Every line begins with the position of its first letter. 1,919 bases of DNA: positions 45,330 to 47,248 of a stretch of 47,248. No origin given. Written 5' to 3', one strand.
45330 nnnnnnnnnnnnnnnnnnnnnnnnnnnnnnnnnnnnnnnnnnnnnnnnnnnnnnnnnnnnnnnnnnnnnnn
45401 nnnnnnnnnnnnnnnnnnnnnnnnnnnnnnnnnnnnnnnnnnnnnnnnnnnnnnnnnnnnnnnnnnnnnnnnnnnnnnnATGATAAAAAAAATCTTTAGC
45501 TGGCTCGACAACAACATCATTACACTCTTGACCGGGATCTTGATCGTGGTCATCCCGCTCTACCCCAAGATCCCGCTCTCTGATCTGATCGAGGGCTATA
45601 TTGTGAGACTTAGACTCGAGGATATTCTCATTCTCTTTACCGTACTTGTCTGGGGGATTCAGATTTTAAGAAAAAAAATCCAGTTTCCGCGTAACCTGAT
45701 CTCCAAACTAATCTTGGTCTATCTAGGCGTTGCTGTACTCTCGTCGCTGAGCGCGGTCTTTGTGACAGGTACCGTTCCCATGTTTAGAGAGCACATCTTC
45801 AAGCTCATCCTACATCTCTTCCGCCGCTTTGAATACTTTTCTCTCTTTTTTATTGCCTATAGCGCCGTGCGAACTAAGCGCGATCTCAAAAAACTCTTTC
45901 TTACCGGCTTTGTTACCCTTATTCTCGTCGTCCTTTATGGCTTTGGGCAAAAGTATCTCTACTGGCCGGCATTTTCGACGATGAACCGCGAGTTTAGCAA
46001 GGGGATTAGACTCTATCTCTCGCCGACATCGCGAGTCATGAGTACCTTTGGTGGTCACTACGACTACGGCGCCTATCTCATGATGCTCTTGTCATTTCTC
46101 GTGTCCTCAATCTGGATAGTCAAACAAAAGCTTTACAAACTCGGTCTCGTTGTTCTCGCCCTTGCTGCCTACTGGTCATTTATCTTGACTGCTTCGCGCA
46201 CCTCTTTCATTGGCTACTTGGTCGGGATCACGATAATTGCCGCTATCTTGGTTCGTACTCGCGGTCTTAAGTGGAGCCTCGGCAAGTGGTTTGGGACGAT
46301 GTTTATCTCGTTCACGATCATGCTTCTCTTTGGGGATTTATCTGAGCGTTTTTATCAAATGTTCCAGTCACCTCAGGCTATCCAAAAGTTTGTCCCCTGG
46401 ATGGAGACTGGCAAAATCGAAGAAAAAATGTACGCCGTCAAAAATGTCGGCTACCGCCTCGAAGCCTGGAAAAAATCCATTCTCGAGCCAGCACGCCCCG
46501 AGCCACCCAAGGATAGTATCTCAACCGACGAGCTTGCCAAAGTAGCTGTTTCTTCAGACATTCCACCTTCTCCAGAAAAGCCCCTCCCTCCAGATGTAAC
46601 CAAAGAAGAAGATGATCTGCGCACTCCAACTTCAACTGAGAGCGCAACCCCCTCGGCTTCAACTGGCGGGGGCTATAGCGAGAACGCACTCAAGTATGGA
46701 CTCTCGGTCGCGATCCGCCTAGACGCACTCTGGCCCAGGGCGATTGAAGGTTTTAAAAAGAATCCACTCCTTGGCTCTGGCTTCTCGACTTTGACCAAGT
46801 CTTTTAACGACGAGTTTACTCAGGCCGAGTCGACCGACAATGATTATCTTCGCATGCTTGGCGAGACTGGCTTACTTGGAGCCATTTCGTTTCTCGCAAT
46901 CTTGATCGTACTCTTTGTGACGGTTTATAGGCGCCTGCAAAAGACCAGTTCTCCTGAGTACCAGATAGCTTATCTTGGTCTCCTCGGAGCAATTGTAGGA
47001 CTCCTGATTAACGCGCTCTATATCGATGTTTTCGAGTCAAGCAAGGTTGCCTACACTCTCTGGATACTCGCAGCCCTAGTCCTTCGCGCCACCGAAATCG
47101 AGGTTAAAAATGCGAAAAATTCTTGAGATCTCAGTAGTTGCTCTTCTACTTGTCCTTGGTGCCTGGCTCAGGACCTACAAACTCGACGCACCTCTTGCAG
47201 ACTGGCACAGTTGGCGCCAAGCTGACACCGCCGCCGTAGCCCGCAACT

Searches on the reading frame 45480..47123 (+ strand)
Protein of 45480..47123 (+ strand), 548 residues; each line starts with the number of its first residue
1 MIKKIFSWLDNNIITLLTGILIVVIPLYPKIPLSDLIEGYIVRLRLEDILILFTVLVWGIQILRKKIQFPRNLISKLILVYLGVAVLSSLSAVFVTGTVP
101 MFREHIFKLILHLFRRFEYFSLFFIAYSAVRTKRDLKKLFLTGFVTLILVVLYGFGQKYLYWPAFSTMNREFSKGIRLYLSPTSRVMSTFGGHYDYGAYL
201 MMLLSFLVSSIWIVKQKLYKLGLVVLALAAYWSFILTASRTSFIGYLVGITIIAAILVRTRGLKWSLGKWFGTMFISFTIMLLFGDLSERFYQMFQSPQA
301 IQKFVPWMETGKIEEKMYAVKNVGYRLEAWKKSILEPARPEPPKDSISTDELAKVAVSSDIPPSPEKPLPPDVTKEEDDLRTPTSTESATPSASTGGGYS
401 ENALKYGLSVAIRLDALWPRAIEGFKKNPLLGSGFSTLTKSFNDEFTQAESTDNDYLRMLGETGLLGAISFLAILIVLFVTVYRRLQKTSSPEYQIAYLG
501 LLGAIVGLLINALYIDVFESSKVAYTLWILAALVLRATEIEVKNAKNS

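Call 62: search_protein_families(library=pfam, proteins=[window:45480-47123:+], max_evalue=0.05)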
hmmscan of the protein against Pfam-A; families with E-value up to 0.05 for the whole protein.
window:45480-47123:+ (548 aa): 1 family
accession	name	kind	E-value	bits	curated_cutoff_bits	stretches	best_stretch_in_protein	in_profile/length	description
PF04932.20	Wzy_C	-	9.5e-13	48.6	31.7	2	409-472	80-149/149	O-Antigen ligase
